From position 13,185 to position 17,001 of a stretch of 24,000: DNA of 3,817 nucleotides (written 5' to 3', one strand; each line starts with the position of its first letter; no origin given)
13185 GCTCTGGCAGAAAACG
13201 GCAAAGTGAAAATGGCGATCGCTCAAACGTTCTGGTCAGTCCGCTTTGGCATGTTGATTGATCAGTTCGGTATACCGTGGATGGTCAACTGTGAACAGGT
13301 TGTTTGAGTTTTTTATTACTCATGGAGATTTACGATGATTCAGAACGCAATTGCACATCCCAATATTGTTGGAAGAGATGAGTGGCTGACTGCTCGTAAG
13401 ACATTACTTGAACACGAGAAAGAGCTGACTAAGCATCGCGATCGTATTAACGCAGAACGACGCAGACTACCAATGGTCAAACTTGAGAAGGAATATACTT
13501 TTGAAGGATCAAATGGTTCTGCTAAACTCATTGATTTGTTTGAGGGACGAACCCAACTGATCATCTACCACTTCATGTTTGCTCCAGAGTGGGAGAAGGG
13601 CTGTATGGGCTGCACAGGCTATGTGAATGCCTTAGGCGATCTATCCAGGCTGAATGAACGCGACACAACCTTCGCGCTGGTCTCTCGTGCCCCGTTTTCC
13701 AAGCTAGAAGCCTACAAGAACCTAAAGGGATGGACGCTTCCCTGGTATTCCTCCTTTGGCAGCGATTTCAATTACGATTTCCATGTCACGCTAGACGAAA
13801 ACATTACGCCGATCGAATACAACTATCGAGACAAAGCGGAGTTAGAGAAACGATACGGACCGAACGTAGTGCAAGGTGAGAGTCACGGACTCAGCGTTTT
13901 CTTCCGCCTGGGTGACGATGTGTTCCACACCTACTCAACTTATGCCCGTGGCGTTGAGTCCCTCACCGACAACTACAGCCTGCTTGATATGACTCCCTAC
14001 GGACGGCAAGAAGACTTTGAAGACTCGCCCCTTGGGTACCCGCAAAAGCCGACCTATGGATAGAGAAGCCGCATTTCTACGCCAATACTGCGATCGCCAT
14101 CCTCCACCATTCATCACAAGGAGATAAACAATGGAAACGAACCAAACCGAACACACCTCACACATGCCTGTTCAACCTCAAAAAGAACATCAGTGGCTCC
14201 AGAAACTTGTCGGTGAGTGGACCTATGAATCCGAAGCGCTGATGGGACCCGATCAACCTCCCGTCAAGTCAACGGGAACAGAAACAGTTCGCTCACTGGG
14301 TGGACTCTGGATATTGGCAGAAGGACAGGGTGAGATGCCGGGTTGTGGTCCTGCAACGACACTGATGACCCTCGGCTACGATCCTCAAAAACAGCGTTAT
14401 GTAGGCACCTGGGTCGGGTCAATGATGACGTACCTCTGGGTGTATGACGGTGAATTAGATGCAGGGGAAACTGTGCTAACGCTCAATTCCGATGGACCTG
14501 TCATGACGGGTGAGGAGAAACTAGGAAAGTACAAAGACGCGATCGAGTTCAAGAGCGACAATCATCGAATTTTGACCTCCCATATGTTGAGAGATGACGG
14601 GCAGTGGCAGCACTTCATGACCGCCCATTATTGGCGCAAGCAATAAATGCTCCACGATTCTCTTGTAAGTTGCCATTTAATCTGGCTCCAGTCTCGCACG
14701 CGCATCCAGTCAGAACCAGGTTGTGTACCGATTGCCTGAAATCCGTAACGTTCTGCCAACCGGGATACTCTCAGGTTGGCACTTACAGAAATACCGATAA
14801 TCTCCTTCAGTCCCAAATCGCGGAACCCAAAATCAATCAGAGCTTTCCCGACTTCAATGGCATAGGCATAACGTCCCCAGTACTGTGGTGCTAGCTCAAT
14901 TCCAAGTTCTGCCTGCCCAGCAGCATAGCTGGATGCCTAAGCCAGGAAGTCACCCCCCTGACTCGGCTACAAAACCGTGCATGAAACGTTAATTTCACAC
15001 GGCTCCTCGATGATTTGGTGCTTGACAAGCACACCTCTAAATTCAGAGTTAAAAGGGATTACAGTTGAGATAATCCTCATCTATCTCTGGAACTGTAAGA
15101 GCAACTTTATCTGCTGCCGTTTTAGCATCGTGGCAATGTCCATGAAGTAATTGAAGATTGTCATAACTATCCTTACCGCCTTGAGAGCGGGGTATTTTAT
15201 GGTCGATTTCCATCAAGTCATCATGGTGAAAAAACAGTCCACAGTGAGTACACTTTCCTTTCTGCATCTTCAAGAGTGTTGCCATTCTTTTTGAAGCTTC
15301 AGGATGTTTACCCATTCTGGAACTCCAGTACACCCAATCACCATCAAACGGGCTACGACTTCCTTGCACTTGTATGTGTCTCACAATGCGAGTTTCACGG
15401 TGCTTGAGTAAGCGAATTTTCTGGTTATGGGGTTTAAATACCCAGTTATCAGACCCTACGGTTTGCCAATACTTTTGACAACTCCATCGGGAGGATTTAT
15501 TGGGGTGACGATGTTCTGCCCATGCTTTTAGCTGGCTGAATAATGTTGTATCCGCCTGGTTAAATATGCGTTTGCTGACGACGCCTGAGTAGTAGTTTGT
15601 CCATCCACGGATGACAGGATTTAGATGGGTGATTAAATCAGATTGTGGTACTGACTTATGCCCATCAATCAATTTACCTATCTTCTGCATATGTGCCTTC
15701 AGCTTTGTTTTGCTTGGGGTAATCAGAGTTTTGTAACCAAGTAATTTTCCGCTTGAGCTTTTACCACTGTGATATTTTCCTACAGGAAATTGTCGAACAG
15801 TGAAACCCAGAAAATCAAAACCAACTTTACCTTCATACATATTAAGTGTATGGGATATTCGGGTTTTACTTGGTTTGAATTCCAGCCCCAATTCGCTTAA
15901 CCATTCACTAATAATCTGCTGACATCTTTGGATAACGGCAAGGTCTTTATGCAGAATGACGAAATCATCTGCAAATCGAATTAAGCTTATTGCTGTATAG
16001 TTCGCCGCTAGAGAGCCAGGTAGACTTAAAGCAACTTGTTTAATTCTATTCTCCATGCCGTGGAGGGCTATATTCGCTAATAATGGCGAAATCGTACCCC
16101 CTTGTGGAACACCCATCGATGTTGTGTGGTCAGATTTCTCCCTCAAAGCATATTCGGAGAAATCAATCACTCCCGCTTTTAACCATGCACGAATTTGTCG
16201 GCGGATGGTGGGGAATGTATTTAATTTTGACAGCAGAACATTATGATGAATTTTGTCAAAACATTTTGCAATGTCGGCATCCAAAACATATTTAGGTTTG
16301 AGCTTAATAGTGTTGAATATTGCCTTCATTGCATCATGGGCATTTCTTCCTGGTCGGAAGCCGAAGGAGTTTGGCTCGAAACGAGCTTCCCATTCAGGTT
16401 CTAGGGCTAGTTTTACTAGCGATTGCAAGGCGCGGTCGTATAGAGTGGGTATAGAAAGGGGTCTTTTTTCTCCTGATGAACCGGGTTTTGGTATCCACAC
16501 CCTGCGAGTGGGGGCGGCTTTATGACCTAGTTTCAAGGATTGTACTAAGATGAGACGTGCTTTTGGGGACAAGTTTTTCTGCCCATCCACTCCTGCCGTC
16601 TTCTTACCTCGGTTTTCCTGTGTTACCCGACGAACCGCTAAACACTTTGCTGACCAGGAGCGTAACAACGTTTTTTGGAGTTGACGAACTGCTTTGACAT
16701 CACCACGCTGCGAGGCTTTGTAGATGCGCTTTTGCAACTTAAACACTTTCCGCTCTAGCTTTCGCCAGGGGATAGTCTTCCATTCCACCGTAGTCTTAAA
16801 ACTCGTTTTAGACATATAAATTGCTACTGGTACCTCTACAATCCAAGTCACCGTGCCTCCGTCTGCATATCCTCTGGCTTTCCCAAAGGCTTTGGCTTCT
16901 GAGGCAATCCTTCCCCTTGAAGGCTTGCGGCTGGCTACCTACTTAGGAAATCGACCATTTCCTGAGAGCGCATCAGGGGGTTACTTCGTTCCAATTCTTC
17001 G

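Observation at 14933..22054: Two identical group II introns in inverted orientation bracket a MITE::ISL3 core, forming a 7.1-kb nested palindrome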

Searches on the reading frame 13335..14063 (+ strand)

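Call 12: search_protein_families(library=pfam, proteins=[window:13335-14063:+], max_evalue=0.01)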
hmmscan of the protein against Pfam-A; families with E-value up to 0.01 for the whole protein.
window:13335-14063:+ (242 aa): 1 family
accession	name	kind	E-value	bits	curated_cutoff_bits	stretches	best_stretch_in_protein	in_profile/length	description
PF05988.18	DUF899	-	7.2e-86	287.8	27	1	8-227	3-211/224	Bacterial protein of unknown function (DUF899)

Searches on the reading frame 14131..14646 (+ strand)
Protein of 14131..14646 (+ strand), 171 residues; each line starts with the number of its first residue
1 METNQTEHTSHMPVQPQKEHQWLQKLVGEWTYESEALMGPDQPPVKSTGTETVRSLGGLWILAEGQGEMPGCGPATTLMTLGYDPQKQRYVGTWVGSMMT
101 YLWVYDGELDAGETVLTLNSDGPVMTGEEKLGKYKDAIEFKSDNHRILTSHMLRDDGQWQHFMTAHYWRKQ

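Call 12: search_protein_families(library=pfam, proteins=[window:14131-14646:+], max_evalue=0.01)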
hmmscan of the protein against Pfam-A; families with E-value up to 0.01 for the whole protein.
window:14131-14646:+ (171 aa): 1 family
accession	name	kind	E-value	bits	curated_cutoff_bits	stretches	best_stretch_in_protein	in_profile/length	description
PF07617.17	DUF1579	-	1.7e-68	229.9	25.2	1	15-169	1-155/155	Protein of unknown function (DUF1579)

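Call 16: find_encoding_contigs(protein=window:14131-14646:+, flank=10000, max_places=10)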
Protein window:14131-14646:+ (171 aa): 23 contigs read that carry it; 9 places shown.
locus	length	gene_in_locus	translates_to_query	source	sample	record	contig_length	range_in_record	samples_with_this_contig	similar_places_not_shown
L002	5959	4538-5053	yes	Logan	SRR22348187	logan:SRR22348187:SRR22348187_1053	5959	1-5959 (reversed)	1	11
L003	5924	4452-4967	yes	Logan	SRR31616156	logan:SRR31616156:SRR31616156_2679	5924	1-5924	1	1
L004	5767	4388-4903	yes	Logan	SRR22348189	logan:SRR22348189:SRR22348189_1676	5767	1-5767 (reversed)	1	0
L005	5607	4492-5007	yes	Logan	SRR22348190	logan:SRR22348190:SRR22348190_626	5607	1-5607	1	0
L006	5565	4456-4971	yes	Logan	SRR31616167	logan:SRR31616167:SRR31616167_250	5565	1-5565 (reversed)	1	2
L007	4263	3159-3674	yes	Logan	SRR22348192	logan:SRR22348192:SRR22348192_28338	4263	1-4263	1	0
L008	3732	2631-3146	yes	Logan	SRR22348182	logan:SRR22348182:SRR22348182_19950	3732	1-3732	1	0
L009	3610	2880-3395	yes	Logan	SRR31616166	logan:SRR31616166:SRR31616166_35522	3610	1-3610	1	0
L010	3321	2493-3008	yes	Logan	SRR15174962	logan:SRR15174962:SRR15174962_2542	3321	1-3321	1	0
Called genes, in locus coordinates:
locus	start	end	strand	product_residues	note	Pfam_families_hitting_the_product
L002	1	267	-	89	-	?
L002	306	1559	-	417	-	PF04542:Sigma70_r2, PF08281:Sigma70_r4_2, PF20239:DUF6596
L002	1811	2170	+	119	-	PF03795:YCII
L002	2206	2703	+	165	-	PF06983:3-dmu-9_3-mt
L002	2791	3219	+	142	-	PF03795:YCII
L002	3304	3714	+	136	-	PF00903:Glyoxalase, PF06983:3-dmu-9_3-mt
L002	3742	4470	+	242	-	PF05988:DUF899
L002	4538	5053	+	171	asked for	PF07617:DUF1579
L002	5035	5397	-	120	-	PF13302:Acetyltransf_3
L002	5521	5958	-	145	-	?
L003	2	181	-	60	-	?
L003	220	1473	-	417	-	PF04542:Sigma70_r2, PF08281:Sigma70_r4_2, PF20239:DUF6596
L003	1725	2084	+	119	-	PF03795:YCII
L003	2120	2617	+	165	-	PF06983:3-dmu-9_3-mt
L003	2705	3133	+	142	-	PF03795:YCII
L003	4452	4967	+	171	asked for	PF07617:DUF1579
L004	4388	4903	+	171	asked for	PF07617:DUF1579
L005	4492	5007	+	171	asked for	PF07617:DUF1579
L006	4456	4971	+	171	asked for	PF07617:DUF1579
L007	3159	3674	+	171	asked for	PF07617:DUF1579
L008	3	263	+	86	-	?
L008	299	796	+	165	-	PF06983:3-dmu-9_3-mt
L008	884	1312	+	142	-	PF03795:YCII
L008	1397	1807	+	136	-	PF00903:Glyoxalase, PF06983:3-dmu-9_3-mt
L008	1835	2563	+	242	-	PF05988:DUF899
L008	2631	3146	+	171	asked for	PF07617:DUF1579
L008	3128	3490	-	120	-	PF13302:Acetyltransf_3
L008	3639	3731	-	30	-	?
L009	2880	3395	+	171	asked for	PF07617:DUF1579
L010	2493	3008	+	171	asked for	PF07617:DUF1579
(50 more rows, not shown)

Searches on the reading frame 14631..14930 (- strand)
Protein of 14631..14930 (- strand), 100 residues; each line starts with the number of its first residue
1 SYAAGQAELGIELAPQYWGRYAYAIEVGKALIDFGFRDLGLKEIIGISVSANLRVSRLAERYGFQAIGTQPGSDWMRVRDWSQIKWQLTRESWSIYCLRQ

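Call 12: search_protein_families(library=pfam, proteins=[window:14631-14930:-], max_evalue=0.01)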
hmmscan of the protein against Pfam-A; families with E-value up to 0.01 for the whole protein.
window:14631-14930:- (100 aa): 1 family
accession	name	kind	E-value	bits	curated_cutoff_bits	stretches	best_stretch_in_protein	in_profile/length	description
PF13302.13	Acetyltransf_3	-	3.7e-12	47.6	25.4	1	5-65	79-138/138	Acetyltransferase (GNAT) domain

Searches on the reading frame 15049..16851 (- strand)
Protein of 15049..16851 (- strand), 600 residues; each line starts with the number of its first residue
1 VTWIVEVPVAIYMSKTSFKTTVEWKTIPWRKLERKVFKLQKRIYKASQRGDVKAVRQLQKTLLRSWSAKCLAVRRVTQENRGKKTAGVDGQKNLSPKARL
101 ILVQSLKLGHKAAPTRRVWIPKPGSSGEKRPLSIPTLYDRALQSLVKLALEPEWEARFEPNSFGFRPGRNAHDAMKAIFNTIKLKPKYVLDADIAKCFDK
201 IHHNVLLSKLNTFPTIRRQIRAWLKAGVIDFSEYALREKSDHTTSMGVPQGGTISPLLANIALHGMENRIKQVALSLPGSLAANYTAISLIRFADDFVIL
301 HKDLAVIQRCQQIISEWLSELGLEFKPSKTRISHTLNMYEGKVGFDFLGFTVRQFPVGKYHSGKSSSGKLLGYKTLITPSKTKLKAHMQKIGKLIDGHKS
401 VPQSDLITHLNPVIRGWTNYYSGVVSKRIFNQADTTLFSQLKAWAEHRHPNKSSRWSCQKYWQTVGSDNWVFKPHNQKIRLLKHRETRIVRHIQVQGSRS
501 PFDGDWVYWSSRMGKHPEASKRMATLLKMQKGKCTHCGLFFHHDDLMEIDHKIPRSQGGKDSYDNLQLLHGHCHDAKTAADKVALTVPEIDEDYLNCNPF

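Call 12: search_protein_families(library=pfam, proteins=[window:15049-16851:-], max_evalue=0.01)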
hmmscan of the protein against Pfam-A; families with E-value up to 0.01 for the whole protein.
window:15049-16851:- (600 aa): 6 families
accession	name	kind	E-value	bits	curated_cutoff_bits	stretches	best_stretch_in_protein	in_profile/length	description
PF00078.32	RVT_1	-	4.1e-44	151.2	29.6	1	120-352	1-205/205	Reverse transcriptase (RNA-dependent DNA polymerase)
PF13655.11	RVT_N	-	4.4e-35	120.3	28.1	1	24-106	1-83/83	N-terminal domain of reverse transcriptase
PF08388.16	GIIM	-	1.1e-24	86.6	23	1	384-462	1-80/80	Group II intron, maturase-specific domain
PF01844.29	HNH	-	5.7e-15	55.6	21.4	1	534-579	1-46/47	HNH endonuclease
PF14279.12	HNH_5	-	0.00028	21.2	27.5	1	534-578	1-44/56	HNH endonuclease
PF13395.12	HNH_4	-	0.0061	16.9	22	0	541-570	8-41/54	HNH endonuclease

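Call 14: find_encoding_contigs(protein=window:15049-16851:-, flank=10000, max_places=10)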
Protein window:15049-16851:- (600 aa): 1 contig read that carries it; 1 place shown.
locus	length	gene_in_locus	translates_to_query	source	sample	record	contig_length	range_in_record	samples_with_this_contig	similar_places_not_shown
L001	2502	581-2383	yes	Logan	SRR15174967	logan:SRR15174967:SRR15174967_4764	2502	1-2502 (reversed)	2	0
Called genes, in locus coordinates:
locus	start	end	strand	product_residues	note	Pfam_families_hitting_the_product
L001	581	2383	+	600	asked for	PF13655:RVT_N, PF00078:RVT_1, PF08388:GIIM, PF01844:HNH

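Call 22: search_solved_structures(query=window:15049-16851:-, max_evalue=0.00001)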
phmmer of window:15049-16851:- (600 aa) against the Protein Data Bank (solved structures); distinct sequences matched with E-value up to 0.00001: 9.
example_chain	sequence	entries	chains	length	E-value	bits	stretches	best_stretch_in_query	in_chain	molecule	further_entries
6me0_C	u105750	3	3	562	3.9e-102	345.8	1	18-576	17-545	Maturase reverse transcriptase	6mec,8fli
6ar1_A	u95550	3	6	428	3.5e-33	118.1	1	101-331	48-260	GsI-IIC RT | Trt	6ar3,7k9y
5g2x_C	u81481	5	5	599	1.6e-30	109.3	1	39-277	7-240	GROUP II INTRON-ENCODED PROTEIN LTRA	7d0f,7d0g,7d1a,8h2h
7uim_D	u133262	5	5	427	3.3e-28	101.6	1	77-451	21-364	Group II intron reverse transcriptase/maturase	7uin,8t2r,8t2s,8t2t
5hhl_A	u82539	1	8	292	7.5e-26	93.9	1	77-344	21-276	Retron-type reverse transcriptase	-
5hhj_A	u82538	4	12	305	1.2e-25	93.1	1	76-348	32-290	Retron-type reverse transcriptase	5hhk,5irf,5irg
7kft_D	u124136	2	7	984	2.6e-18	68.9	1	107-368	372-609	Cas6-RT-Cas1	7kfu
9d4s_A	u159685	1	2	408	1.5e-07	33.4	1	122-353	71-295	Group II intron-like 4 reverse transcriptase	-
9d5x_A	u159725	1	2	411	1.5e-07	33.4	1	122-353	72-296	Group II intron-like 4 reverse transcriptase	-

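Call 24: find_related_loci(query=window:15049-16851:-, collection=genome_contigs, flank=6000)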
Query window:15049-16851:- (600 aa) in genome_contigs; peptide patterns used: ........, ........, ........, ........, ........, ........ (x = any residue, [..] = any of these).
213 stretches matched a pattern; 166 encode a relative of the query (tblastn E <= 1e-3); the best 80 are kept; 80 distinct loci.
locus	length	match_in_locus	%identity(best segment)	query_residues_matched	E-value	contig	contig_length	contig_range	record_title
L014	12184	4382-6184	95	1-600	0e+0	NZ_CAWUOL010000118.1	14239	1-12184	Nodularia chucula CCY0103 isolate Nodularia chucula CCY 0103 NODE_118_length_14239_cov_207.203046, whole genome shotgun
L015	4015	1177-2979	94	1-600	0e+0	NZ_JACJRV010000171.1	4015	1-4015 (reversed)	Nostoc sp. FACHB-152 contig171, whole genome shotgun sequence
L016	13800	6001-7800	92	1-600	0e+0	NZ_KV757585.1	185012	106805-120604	Nostoc sp. KVJ20 contig_49, whole genome shotgun sequence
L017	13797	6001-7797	92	2-600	0e+0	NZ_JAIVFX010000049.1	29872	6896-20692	Nostoc sp. XA010 NODE_49_length_29872_cov_116.542780, whole genome shotgun sequence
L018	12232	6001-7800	91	1-600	0e+0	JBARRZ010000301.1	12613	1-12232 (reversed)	MAG: Limnothrix sp. isolate MFD12167_ilm_asm_bin23 k127_195290, whole genome shotgun sequence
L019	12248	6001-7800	90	1-600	0e+0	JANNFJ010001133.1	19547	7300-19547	MAG: Calothrix sp. OTE_75_metabat_31 OTE_75_k141_1286435, whole genome shotgun sequence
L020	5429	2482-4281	86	1-600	0e+0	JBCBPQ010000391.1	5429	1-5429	MAG: Cyanobacteria bacterium J06633_8 k141_91148_length_5429_cov_70.0732, whole genome shotgun sequence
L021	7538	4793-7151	86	1-594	0e+0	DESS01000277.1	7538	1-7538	MAG TPA_asm: Richelia sp. UBA3308 UBA3308_contig_6953, whole genome shotgun sequence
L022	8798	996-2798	81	1-600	0e+0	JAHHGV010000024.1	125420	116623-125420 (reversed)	MAG: Brasilonema angustatum HA4187-MV1 scaffold_51_c2, whole genome shotgun sequence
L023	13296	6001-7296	95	169-600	0e+0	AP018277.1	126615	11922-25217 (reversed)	Calothrix sp. NIES-4101 plasmid plasmid4 DNA, complete genome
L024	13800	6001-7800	91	1-600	0e+0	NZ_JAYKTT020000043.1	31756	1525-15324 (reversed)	Chlorogloeopsis sp. ULAP02 287, whole genome shotgun sequence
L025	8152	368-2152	66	2-600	0e+0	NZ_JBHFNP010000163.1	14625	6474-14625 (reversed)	Microseira sp. BLCC-F43 bin1.fa-163, whole genome shotgun sequence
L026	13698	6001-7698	66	11-581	0e+0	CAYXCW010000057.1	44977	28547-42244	MAG TPA_asm: uncultured bacterium isolate binchicken_co319_167 genome assembly, contig: NODE_1064_length_44977_cov_24.18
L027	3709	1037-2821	64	1-590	0e+0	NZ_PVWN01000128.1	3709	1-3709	Chlorogloea sp. CCALA 695 NODE_1155_length_3709_cov_11.8411_ID_100851, whole genome shotgun sequence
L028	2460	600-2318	66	7-584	0e+0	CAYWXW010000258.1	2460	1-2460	MAG TPA_asm: uncultured Porticoccaceae bacterium isolate binchicken_co405_56 genome assembly, contig: NODE_67035_length_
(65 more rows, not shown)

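Call 31: search_protein_families(library=pfam, proteins=[L017:1122-2825:+, L017:3194-4855:+, L017:4919-5269:+], max_evalue=0.01)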
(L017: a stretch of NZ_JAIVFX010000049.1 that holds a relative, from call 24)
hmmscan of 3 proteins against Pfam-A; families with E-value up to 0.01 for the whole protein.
L017:1122-2825:+ (567 aa): 7 families
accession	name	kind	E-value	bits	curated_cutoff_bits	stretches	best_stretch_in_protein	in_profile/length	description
PF01610.23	DDE_Tnp_ISL3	-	2.5e-35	122.9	23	2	172-272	1-108/240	Transposase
PF14690.11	Zn_ribbon_ISL3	-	3.1e-08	34.3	25.5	1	52-95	2-45/47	zinc-finger of transposase IS204/IS1001/IS1096/IS1165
PF02796.21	HTH_7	-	2.9e-05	24.5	23.8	1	316-348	11-43/45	Helix-turn-helix domain of resolvase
PF13384.12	HTH_23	-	0.00043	20.5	24.6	1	321-347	12-38/50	Homeodomain-like domain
PF19610.4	DUF6115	-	0.0023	18.7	27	1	305-343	89-127/134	Family of unknown function (DUF6115)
PF10911.13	T7-like_Y65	-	0.008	16.3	25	0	370-400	23-53/77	Bacteriophage T7-like gene 6.5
PF13551.12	HTH_29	-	0.0085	16.6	28.1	0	321-347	6-33/64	Winged helix-turn helix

L017:3194-4855:+ (553 aa): 2 families
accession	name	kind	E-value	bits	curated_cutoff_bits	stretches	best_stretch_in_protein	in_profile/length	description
PF01610.23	DDE_Tnp_ISL3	-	1.2e-30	107.5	23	2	158-263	1-108/240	Transposase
PF14690.11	Zn_ribbon_ISL3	-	6.9e-08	33.2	25.5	1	40-80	4-44/47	zinc-finger of transposase IS204/IS1001/IS1096/IS1165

L017:4919-5269:+ (116 aa): 1 family
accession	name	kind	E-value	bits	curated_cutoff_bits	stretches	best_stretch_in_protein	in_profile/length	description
PF05635.17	23S_rRNA_IVP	-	3.8e-37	127.2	33.8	1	6-108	3-105/106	23S rRNA-intervening sequence protein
